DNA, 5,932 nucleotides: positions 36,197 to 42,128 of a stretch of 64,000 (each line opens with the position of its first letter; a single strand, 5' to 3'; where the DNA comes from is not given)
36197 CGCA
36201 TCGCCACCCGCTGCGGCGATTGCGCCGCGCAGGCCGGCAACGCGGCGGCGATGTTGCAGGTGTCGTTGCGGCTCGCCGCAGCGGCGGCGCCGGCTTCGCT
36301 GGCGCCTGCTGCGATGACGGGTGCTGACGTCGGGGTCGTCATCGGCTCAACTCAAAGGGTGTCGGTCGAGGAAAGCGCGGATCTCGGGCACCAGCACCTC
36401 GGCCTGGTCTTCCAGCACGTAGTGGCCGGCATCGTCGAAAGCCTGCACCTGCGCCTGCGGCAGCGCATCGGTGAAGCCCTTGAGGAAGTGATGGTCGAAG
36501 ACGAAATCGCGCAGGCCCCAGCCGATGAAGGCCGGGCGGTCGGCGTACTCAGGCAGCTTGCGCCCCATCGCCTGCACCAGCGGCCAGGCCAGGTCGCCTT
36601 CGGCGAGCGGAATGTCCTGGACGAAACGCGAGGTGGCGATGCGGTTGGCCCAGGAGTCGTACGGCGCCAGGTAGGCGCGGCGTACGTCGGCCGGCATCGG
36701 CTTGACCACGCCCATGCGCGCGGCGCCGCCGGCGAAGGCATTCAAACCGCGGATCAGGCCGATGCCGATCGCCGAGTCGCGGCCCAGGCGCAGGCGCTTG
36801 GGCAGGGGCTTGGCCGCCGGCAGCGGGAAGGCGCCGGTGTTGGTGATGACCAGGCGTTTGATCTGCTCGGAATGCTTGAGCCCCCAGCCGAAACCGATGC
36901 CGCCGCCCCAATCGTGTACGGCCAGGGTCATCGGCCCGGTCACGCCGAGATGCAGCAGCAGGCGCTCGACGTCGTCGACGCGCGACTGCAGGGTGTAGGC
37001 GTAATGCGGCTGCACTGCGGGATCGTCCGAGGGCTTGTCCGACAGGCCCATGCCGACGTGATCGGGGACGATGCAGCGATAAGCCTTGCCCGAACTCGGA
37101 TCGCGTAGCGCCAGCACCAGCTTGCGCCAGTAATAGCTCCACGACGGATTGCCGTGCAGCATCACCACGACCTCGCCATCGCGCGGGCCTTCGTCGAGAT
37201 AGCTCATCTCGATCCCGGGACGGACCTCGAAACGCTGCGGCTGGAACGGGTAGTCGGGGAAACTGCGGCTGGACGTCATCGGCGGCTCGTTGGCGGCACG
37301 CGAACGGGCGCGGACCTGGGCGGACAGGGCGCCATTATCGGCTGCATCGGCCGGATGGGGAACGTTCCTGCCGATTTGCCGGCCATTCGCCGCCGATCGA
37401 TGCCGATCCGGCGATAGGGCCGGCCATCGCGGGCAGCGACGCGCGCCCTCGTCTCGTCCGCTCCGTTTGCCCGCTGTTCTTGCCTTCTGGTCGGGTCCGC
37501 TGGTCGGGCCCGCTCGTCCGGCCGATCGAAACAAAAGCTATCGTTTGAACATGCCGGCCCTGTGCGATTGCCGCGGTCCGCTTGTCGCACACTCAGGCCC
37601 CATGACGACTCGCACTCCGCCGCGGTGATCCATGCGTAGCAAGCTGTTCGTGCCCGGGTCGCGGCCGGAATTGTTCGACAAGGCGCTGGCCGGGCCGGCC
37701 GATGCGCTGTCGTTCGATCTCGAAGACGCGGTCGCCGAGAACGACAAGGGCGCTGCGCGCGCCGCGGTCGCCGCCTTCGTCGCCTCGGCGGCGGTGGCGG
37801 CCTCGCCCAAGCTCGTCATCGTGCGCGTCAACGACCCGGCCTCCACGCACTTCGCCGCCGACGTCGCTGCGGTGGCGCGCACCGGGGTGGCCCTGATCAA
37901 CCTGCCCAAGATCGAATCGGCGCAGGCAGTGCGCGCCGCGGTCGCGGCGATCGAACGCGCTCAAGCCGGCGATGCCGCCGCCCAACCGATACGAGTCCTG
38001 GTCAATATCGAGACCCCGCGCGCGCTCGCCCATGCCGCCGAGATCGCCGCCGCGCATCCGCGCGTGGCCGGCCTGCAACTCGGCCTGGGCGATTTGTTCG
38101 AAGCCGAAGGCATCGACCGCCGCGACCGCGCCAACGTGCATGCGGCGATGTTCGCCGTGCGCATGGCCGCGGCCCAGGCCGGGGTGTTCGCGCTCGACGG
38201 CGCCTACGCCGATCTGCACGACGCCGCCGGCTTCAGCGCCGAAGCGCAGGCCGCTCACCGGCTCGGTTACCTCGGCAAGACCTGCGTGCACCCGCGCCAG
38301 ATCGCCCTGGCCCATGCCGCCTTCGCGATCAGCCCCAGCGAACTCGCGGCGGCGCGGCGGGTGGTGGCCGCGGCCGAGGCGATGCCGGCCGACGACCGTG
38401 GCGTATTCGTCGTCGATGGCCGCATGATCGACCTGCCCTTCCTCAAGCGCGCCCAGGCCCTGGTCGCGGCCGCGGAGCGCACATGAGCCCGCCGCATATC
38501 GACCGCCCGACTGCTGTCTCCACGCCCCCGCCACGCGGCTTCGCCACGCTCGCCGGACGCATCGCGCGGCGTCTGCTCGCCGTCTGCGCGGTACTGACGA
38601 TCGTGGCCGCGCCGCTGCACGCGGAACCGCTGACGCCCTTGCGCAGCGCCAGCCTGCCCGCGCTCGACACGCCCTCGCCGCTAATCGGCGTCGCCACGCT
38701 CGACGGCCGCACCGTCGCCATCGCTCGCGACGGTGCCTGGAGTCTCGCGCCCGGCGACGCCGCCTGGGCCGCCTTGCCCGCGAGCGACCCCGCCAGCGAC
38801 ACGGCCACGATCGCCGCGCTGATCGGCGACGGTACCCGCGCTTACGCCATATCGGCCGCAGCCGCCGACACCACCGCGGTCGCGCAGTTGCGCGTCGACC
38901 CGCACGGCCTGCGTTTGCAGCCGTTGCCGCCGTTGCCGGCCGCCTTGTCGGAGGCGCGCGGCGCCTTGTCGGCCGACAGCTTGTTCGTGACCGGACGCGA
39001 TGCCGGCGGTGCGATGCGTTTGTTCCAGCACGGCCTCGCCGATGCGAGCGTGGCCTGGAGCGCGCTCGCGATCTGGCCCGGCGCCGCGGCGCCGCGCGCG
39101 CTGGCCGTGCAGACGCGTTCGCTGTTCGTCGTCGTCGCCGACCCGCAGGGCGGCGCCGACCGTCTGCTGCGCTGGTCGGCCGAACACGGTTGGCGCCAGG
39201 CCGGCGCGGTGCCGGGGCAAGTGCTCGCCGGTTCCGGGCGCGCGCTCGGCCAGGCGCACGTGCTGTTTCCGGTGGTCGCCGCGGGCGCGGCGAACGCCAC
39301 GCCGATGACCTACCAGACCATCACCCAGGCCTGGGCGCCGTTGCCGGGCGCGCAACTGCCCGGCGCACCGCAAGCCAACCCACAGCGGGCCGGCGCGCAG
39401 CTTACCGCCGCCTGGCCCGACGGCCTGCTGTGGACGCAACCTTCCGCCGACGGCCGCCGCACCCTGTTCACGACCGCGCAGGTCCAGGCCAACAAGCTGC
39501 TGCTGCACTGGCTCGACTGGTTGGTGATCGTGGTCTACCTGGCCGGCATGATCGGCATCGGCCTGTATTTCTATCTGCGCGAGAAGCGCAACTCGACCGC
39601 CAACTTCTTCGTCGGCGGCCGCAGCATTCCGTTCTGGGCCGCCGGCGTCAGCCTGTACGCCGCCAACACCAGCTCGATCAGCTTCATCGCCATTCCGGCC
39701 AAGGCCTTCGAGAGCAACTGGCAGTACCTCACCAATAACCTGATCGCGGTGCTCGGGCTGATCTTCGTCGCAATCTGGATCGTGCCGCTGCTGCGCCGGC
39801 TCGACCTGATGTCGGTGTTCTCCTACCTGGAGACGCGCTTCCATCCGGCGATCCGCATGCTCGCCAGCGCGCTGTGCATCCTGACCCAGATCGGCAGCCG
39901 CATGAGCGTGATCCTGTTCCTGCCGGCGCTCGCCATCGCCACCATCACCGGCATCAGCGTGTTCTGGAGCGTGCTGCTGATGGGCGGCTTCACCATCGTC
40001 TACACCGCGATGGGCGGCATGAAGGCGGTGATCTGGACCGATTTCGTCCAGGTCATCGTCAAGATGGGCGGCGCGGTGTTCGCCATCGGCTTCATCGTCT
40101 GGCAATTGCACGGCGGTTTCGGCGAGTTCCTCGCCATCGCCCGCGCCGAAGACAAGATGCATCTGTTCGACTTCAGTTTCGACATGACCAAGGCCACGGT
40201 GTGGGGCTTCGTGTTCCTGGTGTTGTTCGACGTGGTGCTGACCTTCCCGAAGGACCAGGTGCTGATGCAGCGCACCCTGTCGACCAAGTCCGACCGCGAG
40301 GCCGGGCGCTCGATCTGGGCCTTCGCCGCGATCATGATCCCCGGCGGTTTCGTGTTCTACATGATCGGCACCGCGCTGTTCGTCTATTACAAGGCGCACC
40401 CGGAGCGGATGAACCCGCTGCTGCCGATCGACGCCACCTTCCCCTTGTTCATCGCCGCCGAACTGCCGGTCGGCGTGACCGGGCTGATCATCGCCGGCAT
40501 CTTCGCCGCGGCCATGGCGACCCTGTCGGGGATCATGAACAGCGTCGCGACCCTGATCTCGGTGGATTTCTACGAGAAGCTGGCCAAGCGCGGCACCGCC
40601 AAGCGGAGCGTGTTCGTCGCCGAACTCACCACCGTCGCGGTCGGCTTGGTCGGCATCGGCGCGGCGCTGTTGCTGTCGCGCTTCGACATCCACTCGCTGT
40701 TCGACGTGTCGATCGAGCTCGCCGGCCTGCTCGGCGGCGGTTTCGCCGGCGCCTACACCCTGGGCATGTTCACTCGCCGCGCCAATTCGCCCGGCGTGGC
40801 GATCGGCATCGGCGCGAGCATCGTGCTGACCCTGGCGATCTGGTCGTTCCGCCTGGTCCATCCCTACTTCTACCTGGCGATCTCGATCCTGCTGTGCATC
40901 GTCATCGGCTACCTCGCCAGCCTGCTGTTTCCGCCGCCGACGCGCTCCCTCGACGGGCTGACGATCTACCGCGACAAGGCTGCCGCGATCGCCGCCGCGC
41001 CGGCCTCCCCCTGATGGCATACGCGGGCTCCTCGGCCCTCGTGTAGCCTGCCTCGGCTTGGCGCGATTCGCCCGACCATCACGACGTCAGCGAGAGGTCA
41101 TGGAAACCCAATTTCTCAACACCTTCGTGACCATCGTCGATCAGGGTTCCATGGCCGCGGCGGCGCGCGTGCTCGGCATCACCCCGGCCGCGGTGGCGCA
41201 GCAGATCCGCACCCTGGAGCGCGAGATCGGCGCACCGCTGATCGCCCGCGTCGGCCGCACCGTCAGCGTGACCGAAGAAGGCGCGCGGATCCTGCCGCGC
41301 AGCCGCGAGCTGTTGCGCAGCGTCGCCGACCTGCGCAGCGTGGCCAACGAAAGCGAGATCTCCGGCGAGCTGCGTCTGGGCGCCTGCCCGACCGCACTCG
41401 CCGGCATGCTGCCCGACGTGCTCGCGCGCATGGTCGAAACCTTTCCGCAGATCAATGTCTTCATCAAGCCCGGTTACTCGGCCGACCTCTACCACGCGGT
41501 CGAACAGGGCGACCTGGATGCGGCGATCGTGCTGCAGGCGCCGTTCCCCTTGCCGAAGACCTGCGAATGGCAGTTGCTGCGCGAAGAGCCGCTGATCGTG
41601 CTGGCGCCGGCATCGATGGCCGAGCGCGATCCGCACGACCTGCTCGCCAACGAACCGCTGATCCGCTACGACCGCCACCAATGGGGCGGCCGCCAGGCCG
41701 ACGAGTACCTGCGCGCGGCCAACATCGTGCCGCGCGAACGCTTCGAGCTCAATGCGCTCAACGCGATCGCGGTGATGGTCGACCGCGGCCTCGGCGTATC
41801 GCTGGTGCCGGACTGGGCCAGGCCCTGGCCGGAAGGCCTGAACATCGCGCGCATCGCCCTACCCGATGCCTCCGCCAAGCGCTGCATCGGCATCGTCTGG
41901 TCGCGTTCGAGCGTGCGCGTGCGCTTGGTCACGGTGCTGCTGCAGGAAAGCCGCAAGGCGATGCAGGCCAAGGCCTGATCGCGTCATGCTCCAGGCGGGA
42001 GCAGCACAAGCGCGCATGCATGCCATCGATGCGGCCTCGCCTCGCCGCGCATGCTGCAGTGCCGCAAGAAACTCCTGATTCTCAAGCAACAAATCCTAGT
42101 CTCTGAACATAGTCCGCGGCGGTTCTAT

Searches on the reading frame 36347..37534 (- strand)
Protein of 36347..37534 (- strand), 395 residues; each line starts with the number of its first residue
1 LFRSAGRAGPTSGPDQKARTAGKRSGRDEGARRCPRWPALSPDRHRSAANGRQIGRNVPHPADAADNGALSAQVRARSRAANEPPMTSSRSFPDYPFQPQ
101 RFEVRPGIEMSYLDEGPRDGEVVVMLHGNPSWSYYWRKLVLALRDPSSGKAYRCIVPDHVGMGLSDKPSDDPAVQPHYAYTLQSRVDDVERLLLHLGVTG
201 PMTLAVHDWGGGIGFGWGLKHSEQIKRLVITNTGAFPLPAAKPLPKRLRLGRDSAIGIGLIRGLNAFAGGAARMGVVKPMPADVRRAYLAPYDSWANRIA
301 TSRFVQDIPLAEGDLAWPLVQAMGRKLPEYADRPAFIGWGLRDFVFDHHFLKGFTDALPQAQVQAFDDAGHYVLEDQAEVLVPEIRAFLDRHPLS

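Call 75: search_protein_families(library=pfam, proteins=[window:36347-37534:-], max_evalue=0.00001)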
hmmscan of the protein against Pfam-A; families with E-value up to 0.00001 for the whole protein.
window:36347-37534:- (395 aa): 1 family
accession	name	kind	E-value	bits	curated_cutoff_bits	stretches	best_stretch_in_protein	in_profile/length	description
PF00561.26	Abhydrolase_1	-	3e-25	89.8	25.8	1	122-376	2-243/245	alpha/beta hydrolase fold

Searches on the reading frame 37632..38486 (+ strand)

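Call 75: search_protein_families(library=pfam, proteins=[window:37632-38486:+], max_evalue=0.00001)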
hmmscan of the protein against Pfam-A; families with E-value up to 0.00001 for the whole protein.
window:37632-38486:+ (284 aa): 2 families
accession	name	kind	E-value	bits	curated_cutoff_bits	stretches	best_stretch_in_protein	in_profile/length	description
PF03328.21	HpcH_HpaI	-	1.4e-40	139.3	25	1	2-221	1-221/221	HpcH/HpaI aldolase/citrate lyase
PF15617.12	C-C_Bond_Lyase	-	2.1e-16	60.4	28.4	1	4-250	10-287/320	C-C_Bond_Lyase of the TIM-Barrel fold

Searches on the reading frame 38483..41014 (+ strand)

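Call 75: search_protein_families(library=pfam, proteins=[window:38483-41014:+], max_evalue=0.00001)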
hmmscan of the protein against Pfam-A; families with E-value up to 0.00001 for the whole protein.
window:38483-41014:+ (843 aa): 1 family
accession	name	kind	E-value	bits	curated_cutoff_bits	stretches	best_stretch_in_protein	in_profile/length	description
PF00474.23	SSF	-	3e-41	142.1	22.8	1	375-774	1-401/406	Sodium:solute symporter family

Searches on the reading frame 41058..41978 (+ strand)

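Call 76: search_protein_families(library=pfam, proteins=[window:41058-41978:+], max_evalue=0.00001)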
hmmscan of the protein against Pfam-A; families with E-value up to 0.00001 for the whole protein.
window:41058-41978:+ (306 aa): 2 families
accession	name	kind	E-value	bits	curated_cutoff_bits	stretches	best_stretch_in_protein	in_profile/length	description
PF03466.25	LysR_substrate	-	2.2e-36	125.7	28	1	100-302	3-208/209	LysR substrate binding domain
PF00126.33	HTH_1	-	8.1e-18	64.6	26.6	1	20-75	4-59/60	Bacterial regulatory helix-turn-helix protein, lysR family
